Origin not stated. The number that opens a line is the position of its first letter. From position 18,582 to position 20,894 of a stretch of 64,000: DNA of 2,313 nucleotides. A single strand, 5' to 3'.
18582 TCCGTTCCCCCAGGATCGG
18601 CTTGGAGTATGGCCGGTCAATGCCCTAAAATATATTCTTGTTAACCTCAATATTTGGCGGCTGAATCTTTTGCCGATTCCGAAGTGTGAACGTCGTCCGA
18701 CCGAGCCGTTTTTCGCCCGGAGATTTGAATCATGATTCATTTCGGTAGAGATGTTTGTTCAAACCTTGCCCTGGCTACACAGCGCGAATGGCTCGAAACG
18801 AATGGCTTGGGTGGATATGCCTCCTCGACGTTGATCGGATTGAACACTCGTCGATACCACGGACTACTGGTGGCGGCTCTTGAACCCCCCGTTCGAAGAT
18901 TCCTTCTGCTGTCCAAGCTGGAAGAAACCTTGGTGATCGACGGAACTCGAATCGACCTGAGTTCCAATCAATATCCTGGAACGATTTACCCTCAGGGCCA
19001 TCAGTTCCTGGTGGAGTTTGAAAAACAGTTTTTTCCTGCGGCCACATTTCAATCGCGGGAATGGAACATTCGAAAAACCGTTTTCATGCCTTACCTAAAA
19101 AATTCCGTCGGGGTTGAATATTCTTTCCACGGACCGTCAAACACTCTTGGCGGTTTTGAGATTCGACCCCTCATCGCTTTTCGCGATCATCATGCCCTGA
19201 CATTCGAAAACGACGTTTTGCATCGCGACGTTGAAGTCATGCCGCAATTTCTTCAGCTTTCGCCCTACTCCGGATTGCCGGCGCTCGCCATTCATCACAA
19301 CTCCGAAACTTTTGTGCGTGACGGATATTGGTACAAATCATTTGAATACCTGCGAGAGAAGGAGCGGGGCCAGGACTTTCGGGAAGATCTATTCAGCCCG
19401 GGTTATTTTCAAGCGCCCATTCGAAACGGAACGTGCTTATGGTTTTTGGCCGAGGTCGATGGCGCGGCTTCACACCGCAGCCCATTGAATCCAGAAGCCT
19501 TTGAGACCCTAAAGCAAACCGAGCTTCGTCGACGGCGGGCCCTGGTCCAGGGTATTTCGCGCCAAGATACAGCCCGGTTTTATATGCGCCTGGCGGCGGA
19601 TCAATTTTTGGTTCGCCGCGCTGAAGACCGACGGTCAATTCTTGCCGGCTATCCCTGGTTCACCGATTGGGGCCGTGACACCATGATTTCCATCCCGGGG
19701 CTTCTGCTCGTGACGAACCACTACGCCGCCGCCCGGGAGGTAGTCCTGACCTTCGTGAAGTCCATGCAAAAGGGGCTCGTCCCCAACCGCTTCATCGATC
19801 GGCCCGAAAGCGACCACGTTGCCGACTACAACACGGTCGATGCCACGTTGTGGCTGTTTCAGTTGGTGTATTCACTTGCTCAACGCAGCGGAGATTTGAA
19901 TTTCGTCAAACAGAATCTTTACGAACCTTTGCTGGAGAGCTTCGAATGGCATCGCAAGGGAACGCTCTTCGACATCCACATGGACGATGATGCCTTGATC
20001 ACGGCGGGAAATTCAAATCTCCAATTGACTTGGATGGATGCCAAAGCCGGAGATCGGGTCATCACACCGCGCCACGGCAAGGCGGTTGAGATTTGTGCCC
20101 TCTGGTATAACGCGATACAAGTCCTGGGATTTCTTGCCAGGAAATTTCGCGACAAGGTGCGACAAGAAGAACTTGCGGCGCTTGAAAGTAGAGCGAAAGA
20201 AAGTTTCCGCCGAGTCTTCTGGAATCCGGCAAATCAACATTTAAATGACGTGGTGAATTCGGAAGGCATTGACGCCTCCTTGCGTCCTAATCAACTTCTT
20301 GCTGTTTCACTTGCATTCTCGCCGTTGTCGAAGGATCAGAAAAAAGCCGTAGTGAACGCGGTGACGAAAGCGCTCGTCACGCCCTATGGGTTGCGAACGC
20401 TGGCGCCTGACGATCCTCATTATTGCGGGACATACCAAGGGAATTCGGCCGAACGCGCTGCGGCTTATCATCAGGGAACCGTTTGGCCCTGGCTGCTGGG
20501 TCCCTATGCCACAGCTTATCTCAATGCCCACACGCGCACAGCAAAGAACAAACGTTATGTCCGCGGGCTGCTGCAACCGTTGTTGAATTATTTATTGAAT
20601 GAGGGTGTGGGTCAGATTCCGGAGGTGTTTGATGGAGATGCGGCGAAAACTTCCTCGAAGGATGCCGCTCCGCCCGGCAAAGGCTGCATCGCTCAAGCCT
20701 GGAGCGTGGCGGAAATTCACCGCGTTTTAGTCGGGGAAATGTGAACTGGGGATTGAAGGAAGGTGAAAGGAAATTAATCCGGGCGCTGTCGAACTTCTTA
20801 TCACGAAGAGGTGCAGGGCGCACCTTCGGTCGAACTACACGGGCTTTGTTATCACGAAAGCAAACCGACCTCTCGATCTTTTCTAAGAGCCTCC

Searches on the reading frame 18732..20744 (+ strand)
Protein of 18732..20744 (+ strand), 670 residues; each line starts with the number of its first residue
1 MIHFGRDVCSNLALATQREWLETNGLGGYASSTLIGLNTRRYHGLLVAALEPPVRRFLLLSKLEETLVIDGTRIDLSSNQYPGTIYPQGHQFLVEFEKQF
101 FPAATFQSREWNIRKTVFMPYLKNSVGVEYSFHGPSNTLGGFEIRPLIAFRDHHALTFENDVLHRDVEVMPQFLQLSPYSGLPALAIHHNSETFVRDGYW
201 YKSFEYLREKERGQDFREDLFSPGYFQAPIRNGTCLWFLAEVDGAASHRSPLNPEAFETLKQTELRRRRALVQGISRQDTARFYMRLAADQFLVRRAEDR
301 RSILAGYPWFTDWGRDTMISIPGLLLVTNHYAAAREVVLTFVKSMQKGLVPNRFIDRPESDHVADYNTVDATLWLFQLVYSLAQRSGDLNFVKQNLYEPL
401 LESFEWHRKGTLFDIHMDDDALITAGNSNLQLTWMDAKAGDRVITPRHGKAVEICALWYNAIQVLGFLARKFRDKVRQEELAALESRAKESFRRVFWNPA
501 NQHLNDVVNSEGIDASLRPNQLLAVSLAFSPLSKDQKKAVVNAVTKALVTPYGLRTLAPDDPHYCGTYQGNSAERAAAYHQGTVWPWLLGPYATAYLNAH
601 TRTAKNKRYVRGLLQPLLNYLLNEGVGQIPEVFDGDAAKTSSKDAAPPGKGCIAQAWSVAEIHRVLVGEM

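Call 21: search_protein_families(library=pfam, proteins=[window:18732-20744:+], max_evalue=0.01)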
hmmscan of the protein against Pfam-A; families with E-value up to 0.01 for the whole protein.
window:18732-20744:+ (670 aa): 4 families
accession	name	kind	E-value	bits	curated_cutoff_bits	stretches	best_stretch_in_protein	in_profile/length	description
PF06202.20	GDE_C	-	5.7e-115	384.6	21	1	288-664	2-367/367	Amylo-alpha-1,6-glucosidase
PF12439.13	GDE_N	-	3.5e-74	249.4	27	1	18-234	1-216/219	Glycogen debranching enzyme N terminal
PF22422.2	MGH1-like_GH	-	6.3e-07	29.7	27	1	318-600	10-312/356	Mannosylglycerate hydrolase MGH1-like glycoside hydrolase domain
PF22316.2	ABhydrolase-like_N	-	0.0015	18.8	27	0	176-217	46-86/106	A/B hydrolase-like, N-terminal domain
